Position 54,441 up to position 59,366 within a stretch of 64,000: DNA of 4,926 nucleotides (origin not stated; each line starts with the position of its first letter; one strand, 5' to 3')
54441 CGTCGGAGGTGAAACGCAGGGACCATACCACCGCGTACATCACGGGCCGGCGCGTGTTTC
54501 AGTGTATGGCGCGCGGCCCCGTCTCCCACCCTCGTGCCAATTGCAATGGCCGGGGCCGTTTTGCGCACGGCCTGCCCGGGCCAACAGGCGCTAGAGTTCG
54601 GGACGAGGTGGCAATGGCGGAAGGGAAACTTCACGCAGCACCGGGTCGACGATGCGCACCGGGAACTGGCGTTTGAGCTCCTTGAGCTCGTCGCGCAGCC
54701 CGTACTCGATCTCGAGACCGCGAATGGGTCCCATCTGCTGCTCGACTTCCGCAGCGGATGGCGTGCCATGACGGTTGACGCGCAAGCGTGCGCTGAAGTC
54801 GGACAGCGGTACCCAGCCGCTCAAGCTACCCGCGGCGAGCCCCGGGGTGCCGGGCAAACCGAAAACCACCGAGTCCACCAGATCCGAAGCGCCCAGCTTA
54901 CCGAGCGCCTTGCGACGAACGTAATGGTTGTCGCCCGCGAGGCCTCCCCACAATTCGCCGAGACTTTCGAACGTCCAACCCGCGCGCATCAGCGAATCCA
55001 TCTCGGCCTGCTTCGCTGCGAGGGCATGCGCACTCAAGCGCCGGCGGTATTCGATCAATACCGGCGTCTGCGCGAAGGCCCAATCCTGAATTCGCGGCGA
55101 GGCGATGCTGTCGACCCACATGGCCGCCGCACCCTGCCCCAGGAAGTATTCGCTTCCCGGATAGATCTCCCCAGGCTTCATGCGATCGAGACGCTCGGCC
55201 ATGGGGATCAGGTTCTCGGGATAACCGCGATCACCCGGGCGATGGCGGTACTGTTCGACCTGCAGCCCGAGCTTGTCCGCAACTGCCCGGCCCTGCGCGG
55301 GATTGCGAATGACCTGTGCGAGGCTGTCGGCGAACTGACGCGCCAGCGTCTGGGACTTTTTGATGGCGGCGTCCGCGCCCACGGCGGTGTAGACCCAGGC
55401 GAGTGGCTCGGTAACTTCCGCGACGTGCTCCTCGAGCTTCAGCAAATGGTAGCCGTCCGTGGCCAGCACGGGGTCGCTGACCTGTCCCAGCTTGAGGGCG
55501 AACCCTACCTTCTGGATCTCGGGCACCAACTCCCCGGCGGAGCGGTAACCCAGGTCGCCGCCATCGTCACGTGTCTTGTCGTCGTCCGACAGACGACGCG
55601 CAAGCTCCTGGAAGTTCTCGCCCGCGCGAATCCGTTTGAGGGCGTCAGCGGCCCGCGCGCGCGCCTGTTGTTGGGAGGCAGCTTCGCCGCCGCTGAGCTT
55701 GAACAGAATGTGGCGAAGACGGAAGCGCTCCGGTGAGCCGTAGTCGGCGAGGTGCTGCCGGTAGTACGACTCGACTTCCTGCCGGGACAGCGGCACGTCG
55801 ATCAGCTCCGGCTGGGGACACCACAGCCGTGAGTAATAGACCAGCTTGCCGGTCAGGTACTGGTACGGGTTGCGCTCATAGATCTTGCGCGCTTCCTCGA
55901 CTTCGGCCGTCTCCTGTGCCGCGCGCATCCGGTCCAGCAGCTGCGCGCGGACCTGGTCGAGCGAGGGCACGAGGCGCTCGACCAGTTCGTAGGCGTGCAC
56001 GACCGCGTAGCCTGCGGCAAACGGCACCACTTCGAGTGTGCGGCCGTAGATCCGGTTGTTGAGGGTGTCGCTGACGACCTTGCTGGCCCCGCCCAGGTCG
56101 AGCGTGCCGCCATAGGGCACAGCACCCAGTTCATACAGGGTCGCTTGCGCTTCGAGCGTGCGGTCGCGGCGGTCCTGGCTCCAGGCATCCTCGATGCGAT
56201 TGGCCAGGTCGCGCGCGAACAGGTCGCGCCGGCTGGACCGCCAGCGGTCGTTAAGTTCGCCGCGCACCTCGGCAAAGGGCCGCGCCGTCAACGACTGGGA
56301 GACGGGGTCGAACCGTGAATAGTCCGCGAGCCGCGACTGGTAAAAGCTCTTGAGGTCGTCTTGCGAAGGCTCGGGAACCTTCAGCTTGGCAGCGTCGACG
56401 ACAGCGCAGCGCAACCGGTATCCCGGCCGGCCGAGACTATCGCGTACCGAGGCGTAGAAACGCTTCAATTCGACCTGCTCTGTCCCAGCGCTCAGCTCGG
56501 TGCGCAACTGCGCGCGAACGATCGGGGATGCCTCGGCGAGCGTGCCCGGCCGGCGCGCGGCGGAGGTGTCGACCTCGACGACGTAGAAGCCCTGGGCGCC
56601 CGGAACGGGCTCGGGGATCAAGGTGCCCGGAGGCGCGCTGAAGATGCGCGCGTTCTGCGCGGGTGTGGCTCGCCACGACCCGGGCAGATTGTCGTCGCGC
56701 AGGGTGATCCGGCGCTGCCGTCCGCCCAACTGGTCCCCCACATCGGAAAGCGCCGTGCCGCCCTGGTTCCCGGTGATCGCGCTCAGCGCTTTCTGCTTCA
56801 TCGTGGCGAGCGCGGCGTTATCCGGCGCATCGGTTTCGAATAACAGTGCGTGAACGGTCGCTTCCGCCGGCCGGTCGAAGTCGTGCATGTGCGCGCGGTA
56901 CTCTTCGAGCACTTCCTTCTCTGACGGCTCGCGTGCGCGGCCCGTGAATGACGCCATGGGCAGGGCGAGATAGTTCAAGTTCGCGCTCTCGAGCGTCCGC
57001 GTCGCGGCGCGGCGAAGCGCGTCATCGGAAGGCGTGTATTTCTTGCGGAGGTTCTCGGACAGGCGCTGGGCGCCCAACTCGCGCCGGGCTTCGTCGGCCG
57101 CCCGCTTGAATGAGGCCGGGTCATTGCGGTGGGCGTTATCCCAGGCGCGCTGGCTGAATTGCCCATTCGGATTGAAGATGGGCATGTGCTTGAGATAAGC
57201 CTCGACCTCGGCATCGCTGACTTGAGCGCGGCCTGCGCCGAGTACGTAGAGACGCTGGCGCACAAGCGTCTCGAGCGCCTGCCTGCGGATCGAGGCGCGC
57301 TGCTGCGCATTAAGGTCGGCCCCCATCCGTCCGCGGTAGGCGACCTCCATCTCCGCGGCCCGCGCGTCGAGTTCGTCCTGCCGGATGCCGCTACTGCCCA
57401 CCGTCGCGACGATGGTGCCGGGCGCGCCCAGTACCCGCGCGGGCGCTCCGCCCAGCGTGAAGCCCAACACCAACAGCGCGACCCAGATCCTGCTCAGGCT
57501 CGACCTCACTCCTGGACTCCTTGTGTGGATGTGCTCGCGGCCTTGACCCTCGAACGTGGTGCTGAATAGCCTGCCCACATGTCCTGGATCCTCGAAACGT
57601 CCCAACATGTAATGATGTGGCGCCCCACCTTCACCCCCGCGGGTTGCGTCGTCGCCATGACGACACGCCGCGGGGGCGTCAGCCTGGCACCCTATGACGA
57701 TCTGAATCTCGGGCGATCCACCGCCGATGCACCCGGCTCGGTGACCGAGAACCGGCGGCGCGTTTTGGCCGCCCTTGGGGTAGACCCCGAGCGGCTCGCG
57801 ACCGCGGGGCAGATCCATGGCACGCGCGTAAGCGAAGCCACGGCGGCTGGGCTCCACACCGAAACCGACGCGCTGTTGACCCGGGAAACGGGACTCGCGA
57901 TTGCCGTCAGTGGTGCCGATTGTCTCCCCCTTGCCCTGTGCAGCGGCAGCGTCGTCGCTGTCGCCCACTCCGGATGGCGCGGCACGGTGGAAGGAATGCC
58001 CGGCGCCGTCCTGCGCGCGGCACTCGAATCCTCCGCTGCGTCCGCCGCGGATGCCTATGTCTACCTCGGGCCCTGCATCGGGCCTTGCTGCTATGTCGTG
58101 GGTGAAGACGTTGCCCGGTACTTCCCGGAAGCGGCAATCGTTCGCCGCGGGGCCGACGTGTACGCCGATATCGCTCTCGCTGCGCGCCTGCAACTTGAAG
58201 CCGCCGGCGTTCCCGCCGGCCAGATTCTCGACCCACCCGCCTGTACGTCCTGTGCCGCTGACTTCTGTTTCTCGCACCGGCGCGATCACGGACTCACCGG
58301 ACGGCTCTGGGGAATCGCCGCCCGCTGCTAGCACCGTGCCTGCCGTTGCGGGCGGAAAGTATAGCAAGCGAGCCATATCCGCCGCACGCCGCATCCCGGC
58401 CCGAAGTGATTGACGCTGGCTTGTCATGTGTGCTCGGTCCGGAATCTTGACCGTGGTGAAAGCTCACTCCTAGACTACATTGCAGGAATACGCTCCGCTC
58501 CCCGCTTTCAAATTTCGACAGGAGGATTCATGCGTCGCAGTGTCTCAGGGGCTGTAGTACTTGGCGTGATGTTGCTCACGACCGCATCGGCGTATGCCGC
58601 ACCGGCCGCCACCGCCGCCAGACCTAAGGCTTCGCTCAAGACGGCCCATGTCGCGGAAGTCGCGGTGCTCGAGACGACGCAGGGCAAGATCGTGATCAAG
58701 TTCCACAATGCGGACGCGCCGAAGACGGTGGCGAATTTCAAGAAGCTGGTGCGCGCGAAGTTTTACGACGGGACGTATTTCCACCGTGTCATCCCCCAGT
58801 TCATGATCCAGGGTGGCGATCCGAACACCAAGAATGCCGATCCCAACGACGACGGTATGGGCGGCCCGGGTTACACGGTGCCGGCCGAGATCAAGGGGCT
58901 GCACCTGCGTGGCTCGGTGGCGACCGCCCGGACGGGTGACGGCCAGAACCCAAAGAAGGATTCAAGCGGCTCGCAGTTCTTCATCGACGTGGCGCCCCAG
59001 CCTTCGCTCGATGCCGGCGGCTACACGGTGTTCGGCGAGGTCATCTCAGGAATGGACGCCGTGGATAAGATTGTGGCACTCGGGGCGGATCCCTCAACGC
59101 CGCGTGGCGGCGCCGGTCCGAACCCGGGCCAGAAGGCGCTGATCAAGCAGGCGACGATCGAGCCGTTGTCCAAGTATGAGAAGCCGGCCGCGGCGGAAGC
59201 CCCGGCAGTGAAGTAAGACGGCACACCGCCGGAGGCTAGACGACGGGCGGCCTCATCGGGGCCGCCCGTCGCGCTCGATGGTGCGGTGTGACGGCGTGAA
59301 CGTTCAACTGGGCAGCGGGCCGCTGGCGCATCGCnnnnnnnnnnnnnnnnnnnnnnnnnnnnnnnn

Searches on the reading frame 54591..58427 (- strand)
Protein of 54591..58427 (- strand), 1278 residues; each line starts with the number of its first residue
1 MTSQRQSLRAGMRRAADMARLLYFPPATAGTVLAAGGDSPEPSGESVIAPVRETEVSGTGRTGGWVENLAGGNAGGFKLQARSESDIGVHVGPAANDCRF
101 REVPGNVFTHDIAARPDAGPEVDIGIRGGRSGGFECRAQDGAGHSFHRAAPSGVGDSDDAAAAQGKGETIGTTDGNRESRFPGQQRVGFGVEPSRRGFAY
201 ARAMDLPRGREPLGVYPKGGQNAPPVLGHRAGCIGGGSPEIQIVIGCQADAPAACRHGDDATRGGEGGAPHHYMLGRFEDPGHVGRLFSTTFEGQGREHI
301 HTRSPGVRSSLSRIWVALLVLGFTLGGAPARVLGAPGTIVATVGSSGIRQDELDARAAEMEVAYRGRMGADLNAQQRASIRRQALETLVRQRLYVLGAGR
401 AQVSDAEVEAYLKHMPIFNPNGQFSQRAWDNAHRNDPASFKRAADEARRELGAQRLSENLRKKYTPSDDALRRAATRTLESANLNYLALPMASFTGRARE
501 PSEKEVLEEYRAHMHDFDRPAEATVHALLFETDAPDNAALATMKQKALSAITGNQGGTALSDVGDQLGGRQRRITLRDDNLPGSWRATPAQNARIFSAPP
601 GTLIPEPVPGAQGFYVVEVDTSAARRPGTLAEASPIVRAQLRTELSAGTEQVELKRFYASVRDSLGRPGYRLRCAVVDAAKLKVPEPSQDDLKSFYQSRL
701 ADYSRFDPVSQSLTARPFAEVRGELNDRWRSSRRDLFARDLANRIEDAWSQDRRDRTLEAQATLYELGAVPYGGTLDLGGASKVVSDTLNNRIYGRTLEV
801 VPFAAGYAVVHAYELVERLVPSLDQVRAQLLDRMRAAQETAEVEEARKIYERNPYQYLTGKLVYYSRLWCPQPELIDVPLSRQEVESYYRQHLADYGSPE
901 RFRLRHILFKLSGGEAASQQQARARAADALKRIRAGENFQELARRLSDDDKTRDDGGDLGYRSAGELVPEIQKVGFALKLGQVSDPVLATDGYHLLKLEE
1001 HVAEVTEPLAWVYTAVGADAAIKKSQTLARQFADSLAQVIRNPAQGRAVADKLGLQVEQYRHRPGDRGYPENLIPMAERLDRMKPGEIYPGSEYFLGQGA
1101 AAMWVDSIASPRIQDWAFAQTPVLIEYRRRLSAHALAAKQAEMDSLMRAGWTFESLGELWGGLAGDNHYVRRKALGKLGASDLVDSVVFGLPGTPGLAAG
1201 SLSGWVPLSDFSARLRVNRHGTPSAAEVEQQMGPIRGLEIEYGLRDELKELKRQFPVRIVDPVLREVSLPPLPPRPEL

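Call 60: search_protein_families(library=pfam, proteins=[window:54591-58427:-], max_evalue=0.0001)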
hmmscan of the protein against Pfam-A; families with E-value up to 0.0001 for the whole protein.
window:54591-58427:- (1278 aa): 5 families
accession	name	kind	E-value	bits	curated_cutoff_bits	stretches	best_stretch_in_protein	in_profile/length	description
PF13145.12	Rotamase_2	-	5.3e-33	114.8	27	2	881-1012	2-119/121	PPIC-type PPIASE domain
PF00639.27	Rotamase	-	3.8e-24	85.9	21.7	1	906-999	1-96/97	PPIC-type PPIASE domain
PF13616.12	Rotamase_3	-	1.5e-21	77.5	22.5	1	898-1000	12-114/116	PPIC-type PPIASE domain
PF13624.11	SurA_N_3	-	9.6e-18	65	27.2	1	308-455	10-160/162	SurA-like N-terminal domain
PF13623.11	SurA_N_2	-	1.5e-11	44.8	28.5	1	314-429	15-141/145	SurA-like N-terminal domain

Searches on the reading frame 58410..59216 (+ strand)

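Call 60: search_protein_families(library=pfam, proteins=[window:58410-59216:+], max_evalue=0.0001)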
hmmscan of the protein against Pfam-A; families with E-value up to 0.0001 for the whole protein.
window:58410-59216:+ (268 aa): 1 family
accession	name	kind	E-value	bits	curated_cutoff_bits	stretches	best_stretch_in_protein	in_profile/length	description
PF00160.26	Pro_isomerase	-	9.2e-42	143.4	21.7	1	86-225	3-141/159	Cyclophilin type peptidyl-prolyl cis-trans isomerase/CLD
